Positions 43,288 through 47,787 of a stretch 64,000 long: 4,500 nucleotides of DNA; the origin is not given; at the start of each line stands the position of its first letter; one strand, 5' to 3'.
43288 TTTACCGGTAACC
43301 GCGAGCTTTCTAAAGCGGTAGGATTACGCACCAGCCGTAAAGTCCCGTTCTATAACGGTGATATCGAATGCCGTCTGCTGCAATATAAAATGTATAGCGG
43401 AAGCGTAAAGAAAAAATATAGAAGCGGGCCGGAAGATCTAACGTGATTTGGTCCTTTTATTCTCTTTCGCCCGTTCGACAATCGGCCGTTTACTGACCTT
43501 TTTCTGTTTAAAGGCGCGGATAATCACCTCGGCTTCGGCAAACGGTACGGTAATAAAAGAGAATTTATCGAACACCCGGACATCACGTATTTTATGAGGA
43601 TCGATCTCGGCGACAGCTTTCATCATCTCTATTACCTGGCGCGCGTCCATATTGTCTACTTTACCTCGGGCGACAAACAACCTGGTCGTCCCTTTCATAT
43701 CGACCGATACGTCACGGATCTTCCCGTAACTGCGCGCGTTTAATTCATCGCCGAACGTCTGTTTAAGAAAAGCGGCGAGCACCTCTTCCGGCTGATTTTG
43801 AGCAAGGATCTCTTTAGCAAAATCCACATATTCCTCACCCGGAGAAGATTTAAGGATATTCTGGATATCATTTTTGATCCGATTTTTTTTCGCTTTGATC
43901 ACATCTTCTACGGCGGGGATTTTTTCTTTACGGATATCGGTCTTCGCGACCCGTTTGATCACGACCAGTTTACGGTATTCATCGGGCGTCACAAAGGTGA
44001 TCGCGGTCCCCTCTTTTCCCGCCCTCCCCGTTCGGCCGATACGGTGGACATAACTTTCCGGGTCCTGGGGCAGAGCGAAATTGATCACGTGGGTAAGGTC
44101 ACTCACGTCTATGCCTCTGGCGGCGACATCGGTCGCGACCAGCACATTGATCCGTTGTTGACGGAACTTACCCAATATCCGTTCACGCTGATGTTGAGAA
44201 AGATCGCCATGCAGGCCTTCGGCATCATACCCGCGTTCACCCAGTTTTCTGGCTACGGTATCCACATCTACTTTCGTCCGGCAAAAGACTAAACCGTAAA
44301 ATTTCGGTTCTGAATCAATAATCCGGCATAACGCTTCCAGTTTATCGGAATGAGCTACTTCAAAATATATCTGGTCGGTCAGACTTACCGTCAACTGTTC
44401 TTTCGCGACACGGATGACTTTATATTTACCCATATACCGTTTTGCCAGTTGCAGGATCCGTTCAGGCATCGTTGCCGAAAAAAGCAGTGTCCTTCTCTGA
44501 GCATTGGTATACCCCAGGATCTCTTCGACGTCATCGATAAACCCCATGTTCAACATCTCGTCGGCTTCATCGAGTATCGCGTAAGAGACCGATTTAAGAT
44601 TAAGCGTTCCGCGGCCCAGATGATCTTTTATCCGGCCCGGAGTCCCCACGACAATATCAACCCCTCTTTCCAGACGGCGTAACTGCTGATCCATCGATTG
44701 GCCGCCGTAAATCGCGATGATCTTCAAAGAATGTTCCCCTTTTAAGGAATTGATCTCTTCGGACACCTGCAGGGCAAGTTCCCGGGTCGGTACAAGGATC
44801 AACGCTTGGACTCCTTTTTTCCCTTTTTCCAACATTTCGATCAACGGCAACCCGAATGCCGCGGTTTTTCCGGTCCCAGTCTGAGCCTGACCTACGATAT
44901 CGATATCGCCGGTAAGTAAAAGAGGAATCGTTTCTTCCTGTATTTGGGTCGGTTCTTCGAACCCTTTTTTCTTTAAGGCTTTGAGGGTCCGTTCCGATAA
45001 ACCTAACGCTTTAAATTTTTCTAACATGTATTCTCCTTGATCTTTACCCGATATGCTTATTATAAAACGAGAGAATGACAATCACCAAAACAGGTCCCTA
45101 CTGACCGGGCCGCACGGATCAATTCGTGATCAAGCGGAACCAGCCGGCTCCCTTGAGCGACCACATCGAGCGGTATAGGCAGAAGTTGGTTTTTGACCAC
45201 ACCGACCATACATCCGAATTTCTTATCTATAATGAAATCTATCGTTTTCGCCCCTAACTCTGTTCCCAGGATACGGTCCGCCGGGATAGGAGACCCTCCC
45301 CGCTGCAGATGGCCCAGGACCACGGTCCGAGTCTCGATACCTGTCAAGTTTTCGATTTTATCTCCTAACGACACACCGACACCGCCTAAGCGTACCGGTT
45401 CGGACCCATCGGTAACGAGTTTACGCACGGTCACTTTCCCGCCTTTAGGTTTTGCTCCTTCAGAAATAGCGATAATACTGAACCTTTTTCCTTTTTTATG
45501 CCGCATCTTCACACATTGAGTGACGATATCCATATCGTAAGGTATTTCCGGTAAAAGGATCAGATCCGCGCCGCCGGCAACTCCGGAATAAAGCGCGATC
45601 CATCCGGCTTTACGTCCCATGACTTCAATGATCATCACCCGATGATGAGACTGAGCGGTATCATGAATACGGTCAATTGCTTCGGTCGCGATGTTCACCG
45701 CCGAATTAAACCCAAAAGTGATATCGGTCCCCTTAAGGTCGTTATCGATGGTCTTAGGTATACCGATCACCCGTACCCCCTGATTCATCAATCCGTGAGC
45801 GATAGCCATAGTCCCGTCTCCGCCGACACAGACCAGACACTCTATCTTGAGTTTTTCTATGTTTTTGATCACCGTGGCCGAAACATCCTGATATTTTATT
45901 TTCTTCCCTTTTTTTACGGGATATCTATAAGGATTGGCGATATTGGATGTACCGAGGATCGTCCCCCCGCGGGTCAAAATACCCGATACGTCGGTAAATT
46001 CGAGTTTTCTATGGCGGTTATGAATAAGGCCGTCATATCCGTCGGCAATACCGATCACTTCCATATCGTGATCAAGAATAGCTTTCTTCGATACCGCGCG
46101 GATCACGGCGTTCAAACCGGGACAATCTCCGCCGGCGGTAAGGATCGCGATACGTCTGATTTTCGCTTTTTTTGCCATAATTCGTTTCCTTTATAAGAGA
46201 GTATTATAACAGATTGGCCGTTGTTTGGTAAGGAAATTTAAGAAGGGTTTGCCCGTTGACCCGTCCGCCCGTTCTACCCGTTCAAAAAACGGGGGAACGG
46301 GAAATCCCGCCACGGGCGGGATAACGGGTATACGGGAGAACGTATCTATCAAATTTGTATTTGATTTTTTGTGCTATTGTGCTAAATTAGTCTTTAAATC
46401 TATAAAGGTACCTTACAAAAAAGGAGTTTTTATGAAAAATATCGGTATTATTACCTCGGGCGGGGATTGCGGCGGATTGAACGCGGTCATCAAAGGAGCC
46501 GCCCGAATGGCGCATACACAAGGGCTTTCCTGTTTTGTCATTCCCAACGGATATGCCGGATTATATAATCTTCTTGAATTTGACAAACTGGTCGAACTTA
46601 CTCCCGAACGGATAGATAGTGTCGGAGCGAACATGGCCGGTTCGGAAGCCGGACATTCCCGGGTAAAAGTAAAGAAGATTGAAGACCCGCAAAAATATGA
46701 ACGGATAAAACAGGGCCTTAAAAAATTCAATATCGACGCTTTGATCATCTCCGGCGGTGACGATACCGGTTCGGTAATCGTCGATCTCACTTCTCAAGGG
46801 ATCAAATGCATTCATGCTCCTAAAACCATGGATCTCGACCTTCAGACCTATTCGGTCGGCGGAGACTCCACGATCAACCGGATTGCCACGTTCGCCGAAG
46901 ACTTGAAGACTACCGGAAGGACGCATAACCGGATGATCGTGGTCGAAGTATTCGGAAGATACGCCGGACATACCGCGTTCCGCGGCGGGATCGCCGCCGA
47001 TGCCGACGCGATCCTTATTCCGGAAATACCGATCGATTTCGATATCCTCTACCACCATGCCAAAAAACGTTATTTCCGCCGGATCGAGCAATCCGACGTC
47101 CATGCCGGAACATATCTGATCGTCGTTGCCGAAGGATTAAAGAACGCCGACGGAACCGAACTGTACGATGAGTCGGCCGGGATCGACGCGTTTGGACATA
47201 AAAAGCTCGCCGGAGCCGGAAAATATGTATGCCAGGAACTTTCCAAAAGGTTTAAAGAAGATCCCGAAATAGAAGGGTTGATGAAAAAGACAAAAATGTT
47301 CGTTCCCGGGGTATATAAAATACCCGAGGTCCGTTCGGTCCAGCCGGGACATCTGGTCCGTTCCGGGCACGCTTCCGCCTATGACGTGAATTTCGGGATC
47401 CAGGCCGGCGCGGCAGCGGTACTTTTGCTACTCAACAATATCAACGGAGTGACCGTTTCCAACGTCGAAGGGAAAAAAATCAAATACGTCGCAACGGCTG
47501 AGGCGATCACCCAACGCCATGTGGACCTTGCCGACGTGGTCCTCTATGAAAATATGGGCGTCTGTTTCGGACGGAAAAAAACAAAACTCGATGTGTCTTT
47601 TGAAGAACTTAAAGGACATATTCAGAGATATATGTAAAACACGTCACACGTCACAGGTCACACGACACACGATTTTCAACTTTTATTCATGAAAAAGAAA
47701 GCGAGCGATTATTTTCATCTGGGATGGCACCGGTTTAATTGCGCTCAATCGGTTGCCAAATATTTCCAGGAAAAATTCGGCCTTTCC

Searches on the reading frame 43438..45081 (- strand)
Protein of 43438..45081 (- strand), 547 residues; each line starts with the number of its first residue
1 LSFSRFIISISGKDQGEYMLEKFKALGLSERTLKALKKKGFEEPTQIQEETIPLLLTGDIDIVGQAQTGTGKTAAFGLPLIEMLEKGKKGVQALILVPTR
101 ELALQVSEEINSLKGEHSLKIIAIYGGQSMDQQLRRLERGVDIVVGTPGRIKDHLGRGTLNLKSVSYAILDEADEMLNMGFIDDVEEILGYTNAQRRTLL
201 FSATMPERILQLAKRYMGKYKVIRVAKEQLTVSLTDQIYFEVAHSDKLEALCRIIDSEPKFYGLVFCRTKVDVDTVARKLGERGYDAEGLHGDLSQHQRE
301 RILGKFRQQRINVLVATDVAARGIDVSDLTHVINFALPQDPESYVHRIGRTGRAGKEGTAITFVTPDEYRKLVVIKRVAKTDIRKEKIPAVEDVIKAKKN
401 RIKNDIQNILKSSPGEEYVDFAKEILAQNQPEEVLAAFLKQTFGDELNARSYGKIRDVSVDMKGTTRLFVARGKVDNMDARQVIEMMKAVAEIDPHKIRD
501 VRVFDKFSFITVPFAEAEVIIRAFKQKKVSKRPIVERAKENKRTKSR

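Call 17: search_protein_families(library=pfam, proteins=[window:43438-45081:-], max_evalue=0.001)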
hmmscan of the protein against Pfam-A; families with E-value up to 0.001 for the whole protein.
window:43438-45081:- (547 aa): 5 families
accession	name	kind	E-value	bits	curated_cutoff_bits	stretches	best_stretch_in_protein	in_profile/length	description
PF00270.35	DEAD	-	7.4e-51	172.6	26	1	45-209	1-164/167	DEAD/DEAH box helicase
PF00271.37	Helicase_C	-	1.8e-35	121.9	23.5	1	246-355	1-110/110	Helicase conserved C-terminal domain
PF03880.21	DbpA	-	2.8e-13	50.2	25.6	1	467-534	1-68/72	DbpA RNA binding domain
PF04851.21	ResIII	-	5.7e-09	36.5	22.5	1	57-206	21-163/164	Type III restriction enzyme, res subunit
PF25399.1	DeaD_dimer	-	0.0006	20.2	23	0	389-446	1-60/67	RNA helicase DeaD dimerization domain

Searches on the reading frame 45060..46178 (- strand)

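Call 66: search_protein_families(library=pfam, proteins=[window:45060-46178:-], max_evalue=0.0001)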
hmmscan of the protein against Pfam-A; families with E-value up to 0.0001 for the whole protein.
window:45060-46178:- (372 aa): 1 family
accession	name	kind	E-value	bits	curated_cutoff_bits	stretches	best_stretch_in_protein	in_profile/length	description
PF00365.25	PFK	-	3.7e-104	348.4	30.9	1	9-316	1-277/277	Phosphofructokinase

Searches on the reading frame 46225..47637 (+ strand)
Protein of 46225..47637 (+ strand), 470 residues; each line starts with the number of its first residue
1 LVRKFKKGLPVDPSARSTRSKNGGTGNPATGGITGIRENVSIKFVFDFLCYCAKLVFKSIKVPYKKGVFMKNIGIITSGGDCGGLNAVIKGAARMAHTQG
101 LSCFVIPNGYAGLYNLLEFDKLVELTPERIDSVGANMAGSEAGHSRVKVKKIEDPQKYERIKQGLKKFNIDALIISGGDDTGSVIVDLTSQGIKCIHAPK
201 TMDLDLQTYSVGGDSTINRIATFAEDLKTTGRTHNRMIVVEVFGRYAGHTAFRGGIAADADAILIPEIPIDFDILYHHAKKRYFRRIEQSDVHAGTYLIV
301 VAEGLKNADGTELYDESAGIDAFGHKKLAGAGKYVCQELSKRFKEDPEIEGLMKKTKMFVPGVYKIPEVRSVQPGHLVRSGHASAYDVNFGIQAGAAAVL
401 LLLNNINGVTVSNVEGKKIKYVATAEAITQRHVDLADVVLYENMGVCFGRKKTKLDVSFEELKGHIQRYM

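Call 66: search_protein_families(library=pfam, proteins=[window:46225-47637:+], max_evalue=0.0001)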
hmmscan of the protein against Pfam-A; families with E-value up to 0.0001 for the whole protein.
window:46225-47637:+ (470 aa): 1 family
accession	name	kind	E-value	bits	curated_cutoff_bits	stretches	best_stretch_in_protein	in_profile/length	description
PF00365.25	PFK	-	1.6e-59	202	30.9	1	72-401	1-276/277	Phosphofructokinase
